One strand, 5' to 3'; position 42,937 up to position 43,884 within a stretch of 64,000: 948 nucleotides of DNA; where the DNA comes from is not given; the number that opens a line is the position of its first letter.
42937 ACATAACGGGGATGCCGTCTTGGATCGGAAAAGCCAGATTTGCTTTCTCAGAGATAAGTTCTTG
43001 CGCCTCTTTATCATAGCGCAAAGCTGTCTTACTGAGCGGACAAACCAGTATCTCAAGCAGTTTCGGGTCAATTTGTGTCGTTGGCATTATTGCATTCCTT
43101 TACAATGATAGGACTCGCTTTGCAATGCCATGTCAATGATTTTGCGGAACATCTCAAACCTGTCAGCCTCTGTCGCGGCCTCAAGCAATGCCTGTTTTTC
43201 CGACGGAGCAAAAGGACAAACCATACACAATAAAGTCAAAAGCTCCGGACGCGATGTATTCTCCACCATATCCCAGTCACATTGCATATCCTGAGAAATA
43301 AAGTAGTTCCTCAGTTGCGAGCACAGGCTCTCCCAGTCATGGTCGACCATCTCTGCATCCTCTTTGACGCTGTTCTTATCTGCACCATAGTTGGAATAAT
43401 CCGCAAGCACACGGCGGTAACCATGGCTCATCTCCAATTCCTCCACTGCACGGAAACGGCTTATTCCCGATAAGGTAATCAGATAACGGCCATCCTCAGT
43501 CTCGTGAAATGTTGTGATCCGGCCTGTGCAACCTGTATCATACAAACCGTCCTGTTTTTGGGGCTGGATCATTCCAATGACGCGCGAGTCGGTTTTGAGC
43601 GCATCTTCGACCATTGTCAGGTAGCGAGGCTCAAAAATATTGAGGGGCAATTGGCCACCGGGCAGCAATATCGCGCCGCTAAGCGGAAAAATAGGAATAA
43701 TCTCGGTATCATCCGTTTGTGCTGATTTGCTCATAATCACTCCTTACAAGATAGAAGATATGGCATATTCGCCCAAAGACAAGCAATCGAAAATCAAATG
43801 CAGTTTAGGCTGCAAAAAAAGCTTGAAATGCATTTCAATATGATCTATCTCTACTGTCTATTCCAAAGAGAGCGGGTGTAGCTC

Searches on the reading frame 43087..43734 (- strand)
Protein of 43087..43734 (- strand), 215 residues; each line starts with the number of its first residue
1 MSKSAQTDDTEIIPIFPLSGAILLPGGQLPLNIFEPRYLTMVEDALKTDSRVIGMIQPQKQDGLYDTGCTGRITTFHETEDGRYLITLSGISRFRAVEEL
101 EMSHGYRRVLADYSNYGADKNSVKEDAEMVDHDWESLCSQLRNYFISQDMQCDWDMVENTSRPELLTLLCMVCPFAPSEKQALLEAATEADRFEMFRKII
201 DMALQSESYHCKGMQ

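Call 11: find_related_loci(query=window:43087-43734:-, collection=genome_contigs, flank=10000)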
Query window:43087-43734:- (215 aa) in genome_contigs; peptide patterns used: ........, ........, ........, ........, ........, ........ (x = any residue, [..] = any of these).
24 stretches matched a pattern, but none encodes a relative of the query by tblastn (E <= 1e-3).

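Call 15: find_encoding_contigs(protein=window:43087-43734:-, flank=10000, max_places=10)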
Protein window:43087-43734:- (215 aa): 4 contigs read that carry it; 2 places shown.
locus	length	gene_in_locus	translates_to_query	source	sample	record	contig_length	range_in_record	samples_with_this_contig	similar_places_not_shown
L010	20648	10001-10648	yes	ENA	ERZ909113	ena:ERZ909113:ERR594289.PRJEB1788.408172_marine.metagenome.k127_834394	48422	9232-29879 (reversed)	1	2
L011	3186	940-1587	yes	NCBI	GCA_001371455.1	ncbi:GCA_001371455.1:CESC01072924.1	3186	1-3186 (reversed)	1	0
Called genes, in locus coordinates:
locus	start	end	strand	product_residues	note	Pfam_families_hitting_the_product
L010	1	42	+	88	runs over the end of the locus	-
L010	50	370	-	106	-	-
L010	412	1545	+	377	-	-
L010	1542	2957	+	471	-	PF00067:p450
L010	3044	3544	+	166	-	PF02308:MgtC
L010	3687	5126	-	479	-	PF08357:SEFIR, PF13676:TIR_2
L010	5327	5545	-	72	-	PF13560:HTH_31, PF01381:HTH_3, PF13443:HTH_26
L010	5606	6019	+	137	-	-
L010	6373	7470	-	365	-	PF13481:AAA_25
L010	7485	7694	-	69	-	PF05930:Phage_AlpA, PF12728:HTH_17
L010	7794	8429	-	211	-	-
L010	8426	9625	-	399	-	PF13356:Arm-DNA-bind_3, PF22022:Phage_int_M, PF00589:Phage_integrase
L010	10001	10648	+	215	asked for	PF02190:LON_substr_bdg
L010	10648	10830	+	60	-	PF03966:Trm112p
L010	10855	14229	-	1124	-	PF07696:7TMR-DISMED2 (faint), PF00512:HisKA, PF02518:HATPase_c, PF00072:Response_reg, PF01627:Hpt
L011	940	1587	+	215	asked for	PF02190:LON_substr_bdg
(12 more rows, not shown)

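Call 35: find_homologous_proteins(query=window:43087-43734:-, max_evalue=1e-20)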
Query window:43087-43734:- (215 aa): 7994 proteins with E <= 1e-20 among 8000 candidates; the best 120 are listed.
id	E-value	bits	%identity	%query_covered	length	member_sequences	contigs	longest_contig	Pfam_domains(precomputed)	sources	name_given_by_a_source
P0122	7.4e-142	488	100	100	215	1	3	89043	PF02190.23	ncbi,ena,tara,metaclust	tara:strand:- start:1600 stop:2247 length:648 start_codon:yes stop_codon:yes gene_type:complete|meta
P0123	2.5e-108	378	77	100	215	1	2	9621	PF02190.23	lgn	-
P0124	2.4e-59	218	52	96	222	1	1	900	PF02190.23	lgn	-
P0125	5.1e-59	217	53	94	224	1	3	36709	PF02190.23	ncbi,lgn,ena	-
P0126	1.9e-58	215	52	93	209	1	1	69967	PF02190.23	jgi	-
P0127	5.5e-58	214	53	89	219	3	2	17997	PF02190.23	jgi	jgi:hypothetical protein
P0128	7.2e-58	213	52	93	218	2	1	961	PF02190.23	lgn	-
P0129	7.7e-58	213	52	93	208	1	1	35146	PF02190.23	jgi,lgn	jgi:Lon protease-like protein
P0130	9.2e-58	213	51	93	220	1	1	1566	PF02190.23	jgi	-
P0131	1.0e-57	213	54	89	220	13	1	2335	PF02190.23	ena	-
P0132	1.5e-57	212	53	90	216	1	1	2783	PF02190.23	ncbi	-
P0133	1.7e-57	212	50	99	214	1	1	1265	PF02190.23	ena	-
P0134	2.5e-57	212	51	92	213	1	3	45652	PF02190.23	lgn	-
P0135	3.5e-57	211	52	92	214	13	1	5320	PF02190.23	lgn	-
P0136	4.6e-57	211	50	93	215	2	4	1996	PF02190.23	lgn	-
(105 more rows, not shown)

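Call 36: find_encoding_contigs(protein=P0123, flank=10000, max_places=5)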
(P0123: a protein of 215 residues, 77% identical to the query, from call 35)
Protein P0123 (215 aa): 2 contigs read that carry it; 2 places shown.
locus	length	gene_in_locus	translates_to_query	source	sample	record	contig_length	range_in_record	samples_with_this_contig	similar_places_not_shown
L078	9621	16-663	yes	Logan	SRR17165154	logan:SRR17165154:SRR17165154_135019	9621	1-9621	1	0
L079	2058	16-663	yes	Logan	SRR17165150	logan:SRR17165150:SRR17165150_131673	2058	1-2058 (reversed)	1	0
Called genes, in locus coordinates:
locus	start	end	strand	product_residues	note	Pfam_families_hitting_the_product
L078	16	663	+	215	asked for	PF02190:LON_substr_bdg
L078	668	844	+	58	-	PF03966:Trm112p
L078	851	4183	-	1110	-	PF07696:7TMR-DISMED2 (weak), PF00512:HisKA, PF02518:HATPase_c, PF00072:Response_reg, PF01627:Hpt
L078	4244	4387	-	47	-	PF07835:COX4_pro_2 (weak)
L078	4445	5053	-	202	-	PF00551:Formyl_trans_N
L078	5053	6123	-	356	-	PF00586:AIRS, PF02769:AIRS_C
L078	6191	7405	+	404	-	-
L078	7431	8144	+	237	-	PF00308:Bac_DnaA (faint), PF22688:Hda_lid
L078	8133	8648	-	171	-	PF00300:His_Phos_1 (weak)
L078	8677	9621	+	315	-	?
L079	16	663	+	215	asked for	PF02190:LON_substr_bdg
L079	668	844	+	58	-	PF03966:Trm112p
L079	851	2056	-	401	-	?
